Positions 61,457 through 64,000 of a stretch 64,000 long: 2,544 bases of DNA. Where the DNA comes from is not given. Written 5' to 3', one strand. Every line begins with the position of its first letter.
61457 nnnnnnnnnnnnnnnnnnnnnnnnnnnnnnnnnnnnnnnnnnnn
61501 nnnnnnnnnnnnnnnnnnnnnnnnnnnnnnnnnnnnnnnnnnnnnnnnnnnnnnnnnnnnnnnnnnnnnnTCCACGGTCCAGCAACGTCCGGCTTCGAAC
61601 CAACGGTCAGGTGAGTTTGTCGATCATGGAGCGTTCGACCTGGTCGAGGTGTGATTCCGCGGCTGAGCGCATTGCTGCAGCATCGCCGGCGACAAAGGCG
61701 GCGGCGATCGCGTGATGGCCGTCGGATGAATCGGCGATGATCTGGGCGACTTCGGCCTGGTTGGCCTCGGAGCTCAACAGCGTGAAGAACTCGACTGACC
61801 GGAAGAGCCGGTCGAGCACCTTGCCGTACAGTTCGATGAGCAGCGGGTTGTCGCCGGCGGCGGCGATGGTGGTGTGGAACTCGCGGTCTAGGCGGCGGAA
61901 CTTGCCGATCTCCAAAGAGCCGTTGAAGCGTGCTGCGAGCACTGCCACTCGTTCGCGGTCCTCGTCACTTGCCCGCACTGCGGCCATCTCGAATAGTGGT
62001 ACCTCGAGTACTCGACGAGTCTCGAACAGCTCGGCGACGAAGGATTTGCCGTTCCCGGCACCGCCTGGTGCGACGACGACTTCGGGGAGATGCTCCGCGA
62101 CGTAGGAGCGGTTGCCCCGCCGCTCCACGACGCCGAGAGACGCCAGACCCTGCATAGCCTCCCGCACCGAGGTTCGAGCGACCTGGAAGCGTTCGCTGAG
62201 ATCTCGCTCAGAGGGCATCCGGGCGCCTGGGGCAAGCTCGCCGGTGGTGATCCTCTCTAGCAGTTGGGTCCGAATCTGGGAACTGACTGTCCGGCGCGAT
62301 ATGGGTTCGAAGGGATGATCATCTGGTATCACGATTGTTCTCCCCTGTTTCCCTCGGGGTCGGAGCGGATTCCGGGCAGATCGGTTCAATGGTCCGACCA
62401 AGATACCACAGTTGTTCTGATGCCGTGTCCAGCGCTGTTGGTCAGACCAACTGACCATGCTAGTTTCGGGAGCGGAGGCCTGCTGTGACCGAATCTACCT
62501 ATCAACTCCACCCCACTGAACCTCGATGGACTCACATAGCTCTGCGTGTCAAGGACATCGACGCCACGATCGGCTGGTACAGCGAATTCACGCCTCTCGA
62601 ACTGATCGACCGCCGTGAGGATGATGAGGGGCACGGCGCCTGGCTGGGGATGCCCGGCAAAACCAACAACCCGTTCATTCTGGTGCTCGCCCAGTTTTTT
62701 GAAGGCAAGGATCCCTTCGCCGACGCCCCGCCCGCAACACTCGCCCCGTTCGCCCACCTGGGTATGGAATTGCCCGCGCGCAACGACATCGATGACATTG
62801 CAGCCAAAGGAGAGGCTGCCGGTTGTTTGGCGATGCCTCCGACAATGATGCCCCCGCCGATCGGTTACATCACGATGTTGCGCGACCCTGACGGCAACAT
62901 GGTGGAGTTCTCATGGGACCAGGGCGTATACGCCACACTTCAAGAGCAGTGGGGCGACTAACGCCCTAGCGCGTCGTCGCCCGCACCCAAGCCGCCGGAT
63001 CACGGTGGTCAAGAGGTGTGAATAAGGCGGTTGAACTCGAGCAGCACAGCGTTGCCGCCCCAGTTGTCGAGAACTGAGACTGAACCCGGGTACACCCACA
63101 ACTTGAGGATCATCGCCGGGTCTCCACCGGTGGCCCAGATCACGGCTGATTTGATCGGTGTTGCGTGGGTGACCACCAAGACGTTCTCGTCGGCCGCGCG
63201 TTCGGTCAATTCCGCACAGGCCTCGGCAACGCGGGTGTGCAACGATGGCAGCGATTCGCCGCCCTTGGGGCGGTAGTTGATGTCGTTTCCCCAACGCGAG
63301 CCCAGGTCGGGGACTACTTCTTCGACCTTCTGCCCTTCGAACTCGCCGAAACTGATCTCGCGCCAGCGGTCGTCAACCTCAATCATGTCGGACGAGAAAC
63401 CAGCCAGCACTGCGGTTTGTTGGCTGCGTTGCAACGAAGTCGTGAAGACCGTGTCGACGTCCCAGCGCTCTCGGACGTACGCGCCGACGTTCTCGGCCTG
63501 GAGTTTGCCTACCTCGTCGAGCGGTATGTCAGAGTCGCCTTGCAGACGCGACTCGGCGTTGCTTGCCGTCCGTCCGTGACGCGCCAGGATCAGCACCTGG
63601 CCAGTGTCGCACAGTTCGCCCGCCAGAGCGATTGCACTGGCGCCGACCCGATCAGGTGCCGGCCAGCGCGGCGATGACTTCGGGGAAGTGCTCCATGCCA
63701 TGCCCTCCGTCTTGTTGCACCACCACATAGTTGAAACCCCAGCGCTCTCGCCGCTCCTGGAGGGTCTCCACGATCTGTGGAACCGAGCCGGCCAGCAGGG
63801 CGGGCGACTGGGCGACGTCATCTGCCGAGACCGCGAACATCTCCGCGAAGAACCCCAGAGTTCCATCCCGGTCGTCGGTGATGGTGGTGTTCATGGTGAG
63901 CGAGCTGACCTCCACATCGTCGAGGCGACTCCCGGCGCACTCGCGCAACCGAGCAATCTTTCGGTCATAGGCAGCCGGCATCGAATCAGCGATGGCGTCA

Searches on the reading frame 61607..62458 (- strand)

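Call 9: search_protein_families(library=pfam, proteins=[window:61607-62458:-], max_evalue=0.01)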
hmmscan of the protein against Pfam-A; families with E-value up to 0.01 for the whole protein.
window:61607-62458:- (283 aa): 3 families
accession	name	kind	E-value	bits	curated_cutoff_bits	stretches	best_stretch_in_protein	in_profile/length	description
PF07729.17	FCD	-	3e-19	70.1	24.3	1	143-272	1-124/125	FCD domain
PF00392.27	GntR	-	9.5e-17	60.9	27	1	60-118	3-61/64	Bacterial regulatory proteins, gntR family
PF01978.25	TrmB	-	0.0082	16.4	25.6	0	85-118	26-59/68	Sugar-specific transcriptional regulator TrmB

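Call 73: search_protein_families(library=ncbifam, proteins=[window:61607-62458:-], max_evalue=0.00001)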
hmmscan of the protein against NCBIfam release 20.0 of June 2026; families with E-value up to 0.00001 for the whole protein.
window:61607-62458:- (283 aa): 23 families
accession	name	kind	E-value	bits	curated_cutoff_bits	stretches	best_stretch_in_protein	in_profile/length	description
NF003011.0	PRK03837.1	subfamily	1.1e-28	100.5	260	1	50-276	6-231/241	transcriptional regulator NanR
NF007741.0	PRK10421.1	equivalog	3e-24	85.8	311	1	55-278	5-233/262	transcriptional regulator LldR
NF007001.0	PRK09464.1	equivalog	2.4e-21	76.5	330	1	53-281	6-235/254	pyruvate dehydrogenase complex transcriptional repressor PdhR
NF007588.0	PRK10225.1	equivalog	9.6e-18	64.4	442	1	62-279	14-232/257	Uxu operon transcriptional regulator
TIGR02018.2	his_ut_repres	equivalog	3.1e-14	52.9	220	1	60-123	2-66/226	histidine utilization transcriptional repressor HutC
NF007442.0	PRK09990.1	equivalog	3.3e-13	49.6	301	1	55-280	8-237/256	transcriptional regulator GlcC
TIGR03338.1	phnR_burk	equivalog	1e-12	48.1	271.5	1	54-273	8-208/212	phosphonate utilization associated transcriptional regulator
NF008571.0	PRK11523.1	equivalog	1.7e-12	47.3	396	1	56-276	7-223/258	transcriptional regulator ExuR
TIGR03337.1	phnR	equivalog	1.1e-10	41.7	296.75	1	61-120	5-64/231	phosphonate utilization transcriptional regulator PhnR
TIGR02325.1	C_P_lyase_phnF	equivalog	2.2e-10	40.5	156.8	1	56-121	7-73/238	phosphonate metabolism transcriptional regulator PhnF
NF053730.1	TransRegRv1152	equivalog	3.1e-10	40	170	1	56-122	15-82/120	Rv1152 family transcriptional regulator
NF052282.1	PLP_TF_PdxR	equivalog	3.3e-10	39.6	320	1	59-124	3-68/448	MocR-like pyridoxine biosynthesis transcription factor PdxR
TIGR02404.1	trehalos_R_Bsub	equivalog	4.7e-09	36.2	211.95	1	61-122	4-66/233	trehalose operon repressor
NF041547.1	GntR_LSA1692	equivalog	9.2e-09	35.2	275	1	59-122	3-67/233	GntR family transcriptional regulator, LSA1692 subfamily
NF052281.1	rhizopine_MocR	equivalog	1e-08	34.3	650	1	54-126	15-87/479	rhizopine catabolism transcriptional regulator MocR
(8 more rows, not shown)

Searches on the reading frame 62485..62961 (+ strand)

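Call 10: search_protein_families(library=pfam, proteins=[window:62485-62961:+], max_evalue=0.01)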
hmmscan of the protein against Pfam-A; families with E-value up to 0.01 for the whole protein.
window:62485-62961:+ (158 aa): 2 families
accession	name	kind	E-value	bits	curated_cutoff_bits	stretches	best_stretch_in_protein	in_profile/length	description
PF00903.31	Glyoxalase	-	7.7e-11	42.9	20.6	1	16-142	3-121/121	Glyoxalase/Bleomycin resistance protein/Dioxygenase superfamily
PF13669.12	Glyoxalase_4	-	0.001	19.8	27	0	17-105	2-82/109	Glyoxalase/Bleomycin resistance protein/Dioxygenase superfamily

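Call 50: search_protein_families(library=pfam, proteins=[window:62485-62961:+], max_evalue=1)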
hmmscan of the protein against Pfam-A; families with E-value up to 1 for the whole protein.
window:62485-62961:+ (158 aa): 2 families
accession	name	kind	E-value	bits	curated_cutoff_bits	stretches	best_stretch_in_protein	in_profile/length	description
PF00903.31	Glyoxalase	-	7.7e-11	42.9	20.6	1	16-142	3-121/121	Glyoxalase/Bleomycin resistance protein/Dioxygenase superfamily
PF13669.12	Glyoxalase_4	-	0.001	19.8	27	2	17-105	2-82/109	Glyoxalase/Bleomycin resistance protein/Dioxygenase superfamily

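Call 73: search_protein_families(library=ncbifam, proteins=[window:62485-62961:+], max_evalue=0.00001)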
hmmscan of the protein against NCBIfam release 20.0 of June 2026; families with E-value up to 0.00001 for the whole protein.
window:62485-62961:+ (158 aa): 0 families

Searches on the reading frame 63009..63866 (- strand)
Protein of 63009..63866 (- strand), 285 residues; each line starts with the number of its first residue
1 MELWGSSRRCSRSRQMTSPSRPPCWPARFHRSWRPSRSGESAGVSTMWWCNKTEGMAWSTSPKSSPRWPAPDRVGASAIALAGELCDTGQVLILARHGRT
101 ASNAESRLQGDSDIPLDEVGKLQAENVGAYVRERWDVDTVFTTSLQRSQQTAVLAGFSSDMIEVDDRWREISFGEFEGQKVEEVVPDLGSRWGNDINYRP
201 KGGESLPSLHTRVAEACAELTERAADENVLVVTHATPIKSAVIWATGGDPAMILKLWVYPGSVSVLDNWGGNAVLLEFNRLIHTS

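Call 10: search_protein_families(library=pfam, proteins=[window:63009-63866:-], max_evalue=0.01)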
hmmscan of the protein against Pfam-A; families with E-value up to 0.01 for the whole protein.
window:63009-63866:- (285 aa): 1 family
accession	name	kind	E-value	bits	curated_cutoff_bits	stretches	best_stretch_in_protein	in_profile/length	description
PF00300.27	His_Phos_1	-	2.1e-43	148.7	21.7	1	92-279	1-192/194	Histidine phosphatase superfamily (branch 1)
